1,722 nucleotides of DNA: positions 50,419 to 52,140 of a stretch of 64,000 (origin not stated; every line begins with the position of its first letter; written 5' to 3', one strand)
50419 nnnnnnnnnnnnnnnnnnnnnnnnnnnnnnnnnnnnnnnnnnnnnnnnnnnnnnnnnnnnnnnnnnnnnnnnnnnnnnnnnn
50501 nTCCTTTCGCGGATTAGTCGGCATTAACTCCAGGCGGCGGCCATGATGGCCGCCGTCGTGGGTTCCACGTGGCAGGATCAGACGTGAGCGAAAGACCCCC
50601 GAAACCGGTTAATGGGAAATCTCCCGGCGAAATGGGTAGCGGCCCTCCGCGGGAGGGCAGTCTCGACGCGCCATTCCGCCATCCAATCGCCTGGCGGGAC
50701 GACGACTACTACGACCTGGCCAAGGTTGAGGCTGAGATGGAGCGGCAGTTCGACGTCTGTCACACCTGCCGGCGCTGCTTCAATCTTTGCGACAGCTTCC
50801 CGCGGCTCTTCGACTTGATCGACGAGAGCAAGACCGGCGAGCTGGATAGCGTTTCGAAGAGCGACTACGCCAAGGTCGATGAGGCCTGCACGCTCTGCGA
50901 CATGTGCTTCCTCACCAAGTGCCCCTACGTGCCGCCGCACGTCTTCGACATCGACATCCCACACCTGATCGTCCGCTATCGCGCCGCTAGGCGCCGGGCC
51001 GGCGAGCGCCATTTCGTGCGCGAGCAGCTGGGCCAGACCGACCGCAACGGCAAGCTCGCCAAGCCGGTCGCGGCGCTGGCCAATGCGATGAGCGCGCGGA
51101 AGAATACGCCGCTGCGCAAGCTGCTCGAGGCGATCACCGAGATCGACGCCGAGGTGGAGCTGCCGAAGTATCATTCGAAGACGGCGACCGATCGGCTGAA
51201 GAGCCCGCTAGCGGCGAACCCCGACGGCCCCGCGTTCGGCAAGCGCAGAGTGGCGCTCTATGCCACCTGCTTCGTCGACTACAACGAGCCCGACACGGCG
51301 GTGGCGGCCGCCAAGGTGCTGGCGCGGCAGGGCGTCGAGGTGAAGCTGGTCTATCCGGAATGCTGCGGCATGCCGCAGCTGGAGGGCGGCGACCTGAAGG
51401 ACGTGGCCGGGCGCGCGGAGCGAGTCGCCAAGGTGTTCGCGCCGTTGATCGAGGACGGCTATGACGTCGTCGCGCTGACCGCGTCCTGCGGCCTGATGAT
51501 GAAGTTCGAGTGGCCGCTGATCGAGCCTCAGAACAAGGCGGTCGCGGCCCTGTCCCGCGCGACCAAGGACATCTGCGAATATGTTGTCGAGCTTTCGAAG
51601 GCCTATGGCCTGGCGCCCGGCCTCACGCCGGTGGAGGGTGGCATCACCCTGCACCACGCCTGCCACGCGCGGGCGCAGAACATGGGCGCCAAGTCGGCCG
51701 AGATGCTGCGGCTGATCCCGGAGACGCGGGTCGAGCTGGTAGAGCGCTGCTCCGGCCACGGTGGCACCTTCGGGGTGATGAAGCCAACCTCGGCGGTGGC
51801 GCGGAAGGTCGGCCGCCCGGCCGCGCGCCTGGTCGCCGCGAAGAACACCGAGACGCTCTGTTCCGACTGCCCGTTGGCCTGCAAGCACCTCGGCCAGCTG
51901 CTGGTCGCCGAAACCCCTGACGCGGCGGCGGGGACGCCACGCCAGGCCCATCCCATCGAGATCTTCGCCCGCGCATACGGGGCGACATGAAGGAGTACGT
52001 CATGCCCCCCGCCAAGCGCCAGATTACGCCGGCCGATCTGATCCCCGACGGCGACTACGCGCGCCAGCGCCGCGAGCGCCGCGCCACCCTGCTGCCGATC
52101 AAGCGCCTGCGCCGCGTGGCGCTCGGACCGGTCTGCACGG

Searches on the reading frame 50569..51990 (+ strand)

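Call 38: search_protein_families(library=ncbifam, proteins=[window:50569-51990:+], max_evalue=1e-10)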
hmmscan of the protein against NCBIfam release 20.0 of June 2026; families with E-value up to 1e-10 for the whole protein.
window:50569-51990:+ (473 aa): 5 families
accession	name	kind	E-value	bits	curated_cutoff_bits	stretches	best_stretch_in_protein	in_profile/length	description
NF008369.0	PRK11168.1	equivalog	1.1e-53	182.6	278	1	58-470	7-399/401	anaerobic glycerol-3-phosphate dehydrogenase subunit C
TIGR03379.1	glycerol3P_GlpC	equivalog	4.9e-32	111.1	279.9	1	103-440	47-375/397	anaerobic glycerol-3-phosphate dehydrogenase subunit GlpC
NF045670.1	quin_L_LdhH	equivalog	5.2e-27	94.4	800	1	59-438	301-681/706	L-lactate dehydrogenase (quinone) large subunit LdhH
NF004898.0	PRK06259.1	equivalog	2.2e-19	69.5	385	1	224-443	260-465/488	fumarate reductase (CoM/CoB) subunit TfrB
NF008434.0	PRK11274.1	equivalog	5e-11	42.2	333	0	177-410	120-359/409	glycolate oxidase subunit GlcF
